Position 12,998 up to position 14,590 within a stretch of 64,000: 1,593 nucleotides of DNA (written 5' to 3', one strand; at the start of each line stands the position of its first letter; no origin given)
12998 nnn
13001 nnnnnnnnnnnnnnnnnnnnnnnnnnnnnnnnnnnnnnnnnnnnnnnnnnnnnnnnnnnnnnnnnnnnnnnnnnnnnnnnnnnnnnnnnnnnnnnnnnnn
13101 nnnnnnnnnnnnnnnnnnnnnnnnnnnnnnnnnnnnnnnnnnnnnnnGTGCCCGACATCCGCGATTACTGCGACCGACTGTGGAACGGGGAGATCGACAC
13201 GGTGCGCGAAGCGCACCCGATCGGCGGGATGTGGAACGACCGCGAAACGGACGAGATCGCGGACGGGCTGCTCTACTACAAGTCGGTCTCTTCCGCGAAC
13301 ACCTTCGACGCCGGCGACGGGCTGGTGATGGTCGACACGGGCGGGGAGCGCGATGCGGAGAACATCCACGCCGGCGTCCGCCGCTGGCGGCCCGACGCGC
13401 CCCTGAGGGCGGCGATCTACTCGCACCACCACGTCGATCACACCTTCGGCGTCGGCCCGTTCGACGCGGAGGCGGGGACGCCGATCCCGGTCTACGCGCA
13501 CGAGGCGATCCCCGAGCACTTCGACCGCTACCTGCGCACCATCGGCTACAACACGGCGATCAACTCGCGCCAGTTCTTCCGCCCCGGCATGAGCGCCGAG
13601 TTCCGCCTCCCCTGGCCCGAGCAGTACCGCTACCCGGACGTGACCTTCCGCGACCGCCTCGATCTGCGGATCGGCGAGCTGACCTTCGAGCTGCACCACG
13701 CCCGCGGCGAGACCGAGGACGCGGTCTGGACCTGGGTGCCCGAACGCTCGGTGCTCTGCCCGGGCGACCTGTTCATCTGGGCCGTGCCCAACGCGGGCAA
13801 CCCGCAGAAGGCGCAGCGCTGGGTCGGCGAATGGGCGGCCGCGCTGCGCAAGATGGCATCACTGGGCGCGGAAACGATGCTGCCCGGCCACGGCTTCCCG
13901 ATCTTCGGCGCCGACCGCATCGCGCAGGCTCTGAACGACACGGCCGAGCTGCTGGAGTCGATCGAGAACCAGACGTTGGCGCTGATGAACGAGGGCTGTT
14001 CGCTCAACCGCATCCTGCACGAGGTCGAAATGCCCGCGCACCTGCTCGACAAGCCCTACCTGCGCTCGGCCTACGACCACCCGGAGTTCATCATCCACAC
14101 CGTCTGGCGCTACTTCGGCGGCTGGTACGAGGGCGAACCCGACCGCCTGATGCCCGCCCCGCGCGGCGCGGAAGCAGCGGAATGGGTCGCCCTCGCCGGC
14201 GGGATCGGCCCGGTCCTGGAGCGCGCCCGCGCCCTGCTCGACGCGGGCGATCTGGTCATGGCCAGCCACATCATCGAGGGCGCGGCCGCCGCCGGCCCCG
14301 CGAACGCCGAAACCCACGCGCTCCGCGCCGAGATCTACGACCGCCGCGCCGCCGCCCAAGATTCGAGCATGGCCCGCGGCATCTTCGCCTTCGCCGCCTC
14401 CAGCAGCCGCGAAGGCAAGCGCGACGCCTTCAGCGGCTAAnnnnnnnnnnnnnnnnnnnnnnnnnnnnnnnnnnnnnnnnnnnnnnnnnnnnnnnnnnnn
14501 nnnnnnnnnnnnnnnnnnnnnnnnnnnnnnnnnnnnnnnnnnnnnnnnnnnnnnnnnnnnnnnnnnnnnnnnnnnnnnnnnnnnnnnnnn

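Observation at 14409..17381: Variable cassette slot between convergent sulfatase-like and thiamine-pyrophosphokinase genes: two cargo cassettes, each flanked by duplicated gene-tail repeats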

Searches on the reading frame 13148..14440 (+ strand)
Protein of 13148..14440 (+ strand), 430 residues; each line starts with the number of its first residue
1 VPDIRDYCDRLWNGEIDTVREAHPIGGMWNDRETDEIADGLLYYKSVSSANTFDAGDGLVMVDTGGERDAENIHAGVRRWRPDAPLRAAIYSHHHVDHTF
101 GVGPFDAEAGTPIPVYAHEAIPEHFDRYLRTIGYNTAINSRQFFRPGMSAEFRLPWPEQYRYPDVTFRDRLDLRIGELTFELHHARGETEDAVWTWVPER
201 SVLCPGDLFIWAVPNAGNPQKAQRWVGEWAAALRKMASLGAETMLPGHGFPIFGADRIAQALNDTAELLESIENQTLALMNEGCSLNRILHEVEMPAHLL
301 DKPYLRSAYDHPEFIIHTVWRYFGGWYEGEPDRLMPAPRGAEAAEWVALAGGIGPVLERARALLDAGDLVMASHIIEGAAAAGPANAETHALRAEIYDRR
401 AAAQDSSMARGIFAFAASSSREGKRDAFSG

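Call 6: search_protein_families(library=pfam, proteins=[window:13148-14440:+], max_evalue=0.01)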
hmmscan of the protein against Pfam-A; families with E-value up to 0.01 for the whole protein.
window:13148-14440:+ (430 aa): 3 families
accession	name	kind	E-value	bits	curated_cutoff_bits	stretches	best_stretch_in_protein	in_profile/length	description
PF14863.12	Alkyl_sulf_dimr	-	1.9e-29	103.3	26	1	287-423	3-139/139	Alkyl sulfatase dimerisation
PF00753.33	Lactamase_B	-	9.2e-15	55.5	22.7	1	55-248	13-196/196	Metallo-beta-lactamase superfamily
PF12706.13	Lactamase_B_2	-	3.3e-05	24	27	1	81-137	24-82/200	Beta-lactamase superfamily domain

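Call 8: find_related_loci(query=window:13148-14440:+, collection=genome_contigs, flank=10000)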
Query window:13148-14440:+ (430 aa) in genome_contigs; peptide patterns used: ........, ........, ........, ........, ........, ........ (x = any residue, [..] = any of these).
94 stretches matched a pattern; 48 encode a relative of the query (tblastn E <= 1e-3); 48 distinct loci.
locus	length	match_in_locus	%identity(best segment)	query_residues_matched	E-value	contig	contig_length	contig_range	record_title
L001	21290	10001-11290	94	1-430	0e+0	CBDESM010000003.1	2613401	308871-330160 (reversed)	MAG: Dehalococcoidia bacterium isolate 9bf0aa80-827e-4598-ae14-22b7b380c390 genome assembly, contig: contig_3, whole gen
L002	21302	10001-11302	72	1-429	0e+0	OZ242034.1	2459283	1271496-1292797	MAG: Dehalococcoidia bacterium isolate 72ec99ff-6f13-4058-b9f9-659670a83d8f genome assembly, chromosome: 1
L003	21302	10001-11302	71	1-429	0e+0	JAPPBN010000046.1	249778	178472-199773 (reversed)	MAG: Chloroflexota bacterium isolate IRC3_bin_11 NODE_18_length_249778_cov_29.2093, whole genome shotgun sequence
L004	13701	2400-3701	71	1-429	0e+0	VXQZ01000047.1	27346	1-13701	MAG: Chloroflexi bacterium isolate SB0664_bin_20 NODE_1149_length_27346_cov_49.006376, whole genome shotgun sequence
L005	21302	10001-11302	71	1-429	0e+0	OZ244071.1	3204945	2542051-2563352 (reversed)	MAG: Dehalococcoidia bacterium isolate 772cc28d-f118-45af-92c8-bcb28103da5b genome assembly, chromosome: 1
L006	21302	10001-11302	71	1-429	0e+0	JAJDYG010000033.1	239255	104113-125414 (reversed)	MAG: Dehalococcoidia bacterium isolate jk18x34bins.13 k141_62887, whole genome shotgun sequence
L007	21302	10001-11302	70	1-429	0e+0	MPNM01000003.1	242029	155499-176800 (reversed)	MAG: Chloroflexi bacterium bin125 NODE_53_length_242029_cov_22.0932_ID_105, whole genome shotgun sequence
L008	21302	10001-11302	71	1-429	0e+0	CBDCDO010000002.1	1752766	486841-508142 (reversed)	MAG: Dehalococcoidia bacterium isolate 8a6c8105-bb6e-4bad-94d5-fb500f7a6651 genome assembly, contig: contig_2, whole gen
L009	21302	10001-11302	70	1-429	0e+0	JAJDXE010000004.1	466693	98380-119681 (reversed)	MAG: Dehalococcoidia bacterium isolate jk18x25bins.9 k141_642020, whole genome shotgun sequence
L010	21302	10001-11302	71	1-429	0e+0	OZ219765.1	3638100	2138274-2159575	MAG: Dehalococcoidia bacterium isolate 2efd49d1-a845-418d-b650-c606456da4a2 genome assembly, chromosome: 2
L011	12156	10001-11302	70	1-429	0e+0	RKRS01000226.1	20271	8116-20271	MAG: Dehalococcoidia bacterium isolate PNGco_C_binSS7 scaffold_308, whole genome shotgun sequence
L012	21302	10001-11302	71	1-429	0e+0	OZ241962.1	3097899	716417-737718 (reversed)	MAG: Dehalococcoidia bacterium isolate 3270897d-fe61-4464-a15a-05fd473d2b13 genome assembly, chromosome: 1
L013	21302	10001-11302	70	1-429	0e+0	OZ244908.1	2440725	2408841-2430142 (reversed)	MAG: Dehalococcoidia bacterium isolate 4e1ca7e8-23ed-493e-8853-47fc69ff5430 genome assembly, chromosome: 1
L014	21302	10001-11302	70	1-429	0e+0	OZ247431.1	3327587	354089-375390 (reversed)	MAG: Dehalococcoidia bacterium isolate c15901d5-d28f-4d5c-bcfc-8c60e7bd0c97 genome assembly, chromosome: 1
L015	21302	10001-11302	70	1-429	0e+0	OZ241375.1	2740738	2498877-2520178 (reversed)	MAG: Dehalococcoidia bacterium isolate b07fa7da-9862-47df-848d-64ec3822ffc5 genome assembly, chromosome: 1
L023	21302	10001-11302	69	1-429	0e+0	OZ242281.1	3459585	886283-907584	MAG: Dehalococcoidia bacterium isolate 5b41c312-3693-4c79-a24d-842b6111755b genome assembly, chromosome: 1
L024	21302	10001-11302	70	1-429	0e+0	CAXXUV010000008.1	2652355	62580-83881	MAG: Dehalococcoidia bacterium isolate 53e0c16e-ff2d-4f84-9f2e-96c73ee24ba6 genome assembly, contig: contig_8, whole gen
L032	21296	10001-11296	71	1-429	0e+0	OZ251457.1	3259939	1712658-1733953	MAG: Dehalococcoidia bacterium isolate 625aef2d-bb65-4528-802e-f9b0f5c04a3f genome assembly, chromosome: 1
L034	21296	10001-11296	70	1-429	0e+0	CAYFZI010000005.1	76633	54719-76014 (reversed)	MAG TPA_asm: uncultured Dehalococcoidia bacterium isolate ERP110561_co1_17 genome assembly, contig: NODE_191_length_7663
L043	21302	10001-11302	71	1-429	0e+0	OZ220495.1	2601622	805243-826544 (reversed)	MAG: Dehalococcoidia bacterium isolate 23c5d8d9-c01e-4714-bf51-3e77b66f12ef genome assembly, chromosome: 1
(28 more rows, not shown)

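Call 28: search_protein_families(library=ncbifam, proteins=[window:13148-14440:+], max_evalue=0.01)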
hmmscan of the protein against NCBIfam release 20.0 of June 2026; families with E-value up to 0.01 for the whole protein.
window:13148-14440:+ (430 aa): 11 families
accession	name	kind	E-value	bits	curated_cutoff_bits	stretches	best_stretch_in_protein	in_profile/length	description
TIGR04559.1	SoxH_rel_PQQ_2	hypoth_equivalog_domain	2.5e-11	43.5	280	1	57-293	39-254/283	quinoprotein relay system zinc metallohydrolase 2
TIGR04558.1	SoxH_rel_PQQ_1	hypoth_equivalog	1.4e-10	40.8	300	2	173-292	142-253/285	quinoprotein relay system zinc metallohydrolase 1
NF033088.2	bla_subclass_B1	equivalog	8.2e-07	28.9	200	1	54-251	37-203/217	subclass B1 metallo-beta-lactamase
NF012229.1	bla_class_B_core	domain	3e-06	27.5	100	1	52-198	19-139/139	metallo-beta-lactamase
NF047974.1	blaCOR_B1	exception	7.5e-05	22.1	450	1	54-120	68-131/245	COR family subclass B1 metallo-beta-lactamase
NF047975.1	blaPYX_B1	exception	0.0001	21.8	473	1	53-120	68-132/245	PYX family subclass B1 metallo-beta-lactamase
NF038103.1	blaGMB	exception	0.0005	19.2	580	0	184-262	181-256/270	GMB family subclass B1 metallo-beta-lactamase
NF033105.1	bla_subclass_B3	equivalog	0.002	17.5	240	0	54-111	29-87/257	subclass B3 metallo-beta-lactamase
NF041269.1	bla_B1_long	equivalog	0.0029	16.8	350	1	163-250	115-203/334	subclass B1 metallo-beta-lactamase, long type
NF012145.1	blaDIM_SIM_IMP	exception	0.0063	16.3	288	0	185-249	130-192/209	DIM/SIM/IMP family subclass B1 metallo-beta-lactamase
NF040580.1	MBL_fold_Vmh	equivalog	0.009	15.3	430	0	157-275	135-246/286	Vmh family MBL fold metallo-hydrolase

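Call 73: search_protein_families(library=pfam, proteins=[L002:11298-12320:-, L005:11370-12689:-, L008:11298-12308:-, L009:11336-12724:-, L023:11374-12705:-, L034:11306-12523:-, L043:11298-12347:-, L015:11298-11714:-, L024:11329-11763:-, L032:11336-11638:-], max_evalue=0.01)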
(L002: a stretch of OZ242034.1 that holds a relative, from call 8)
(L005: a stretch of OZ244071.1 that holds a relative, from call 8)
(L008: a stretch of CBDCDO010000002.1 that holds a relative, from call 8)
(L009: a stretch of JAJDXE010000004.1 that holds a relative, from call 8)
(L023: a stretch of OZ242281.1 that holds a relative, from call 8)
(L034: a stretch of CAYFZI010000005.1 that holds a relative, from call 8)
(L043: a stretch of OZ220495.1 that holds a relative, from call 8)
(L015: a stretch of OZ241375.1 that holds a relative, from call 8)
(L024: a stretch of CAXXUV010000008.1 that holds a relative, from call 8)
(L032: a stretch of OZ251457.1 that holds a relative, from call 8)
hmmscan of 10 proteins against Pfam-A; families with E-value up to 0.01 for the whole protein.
L002:11298-12320:- (340 aa): 0 families

L005:11370-12689:- (439 aa): 0 families

L008:11298-12308:- (336 aa): 0 families

L009:11336-12724:- (462 aa): 0 families

L023:11374-12705:- (443 aa): 0 families

L034:11306-12523:- (405 aa): 0 families

L043:11298-12347:- (349 aa): 0 families

L015:11298-11714:- (138 aa): 0 families

L024:11329-11763:- (144 aa): 0 families

L032:11336-11638:- (100 aa): 0 families

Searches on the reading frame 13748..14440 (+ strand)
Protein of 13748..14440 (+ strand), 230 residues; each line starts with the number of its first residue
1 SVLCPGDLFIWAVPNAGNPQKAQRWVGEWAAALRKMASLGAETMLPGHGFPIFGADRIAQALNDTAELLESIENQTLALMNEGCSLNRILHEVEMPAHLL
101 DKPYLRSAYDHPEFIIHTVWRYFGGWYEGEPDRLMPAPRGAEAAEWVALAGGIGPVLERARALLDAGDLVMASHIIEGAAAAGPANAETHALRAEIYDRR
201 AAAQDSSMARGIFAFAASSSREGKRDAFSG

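Call 30: find_related_loci(query=window:13748-14440:+, collection=metagenome_contigs, flank=6000)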
Query window:13748-14440:+ (230 aa) in metagenome_contigs; peptide patterns used: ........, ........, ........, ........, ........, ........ (x = any residue, [..] = any of these).
145 stretches matched a pattern; 25 encode a relative of the query (tblastn E <= 1e-3); 25 distinct loci.
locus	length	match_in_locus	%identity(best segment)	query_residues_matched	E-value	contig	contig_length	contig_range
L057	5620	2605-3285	75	3-229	8e-119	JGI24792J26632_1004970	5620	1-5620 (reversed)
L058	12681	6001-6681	75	3-229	1e-118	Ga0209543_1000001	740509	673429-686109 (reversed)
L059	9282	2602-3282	75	3-229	1e-118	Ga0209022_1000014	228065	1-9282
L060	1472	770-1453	69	1-228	8e-112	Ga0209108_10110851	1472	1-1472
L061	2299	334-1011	64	1-226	1e-103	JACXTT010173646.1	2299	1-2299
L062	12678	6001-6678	64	1-226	3e-98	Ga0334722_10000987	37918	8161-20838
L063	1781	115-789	67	2-226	7e-104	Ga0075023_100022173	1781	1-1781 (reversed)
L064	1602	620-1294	67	2-226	3e-104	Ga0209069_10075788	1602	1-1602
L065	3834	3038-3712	62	1-226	2e-95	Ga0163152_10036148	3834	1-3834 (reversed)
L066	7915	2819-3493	62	1-226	8e-95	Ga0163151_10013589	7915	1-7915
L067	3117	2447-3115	64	2-224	7e-96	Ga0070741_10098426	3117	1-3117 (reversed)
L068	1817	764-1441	64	1-226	2e-99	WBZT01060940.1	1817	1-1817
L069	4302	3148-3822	64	2-226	2e-92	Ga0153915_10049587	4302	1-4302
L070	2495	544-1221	58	2-227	3e-88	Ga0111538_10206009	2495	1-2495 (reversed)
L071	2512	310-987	58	2-227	4e-88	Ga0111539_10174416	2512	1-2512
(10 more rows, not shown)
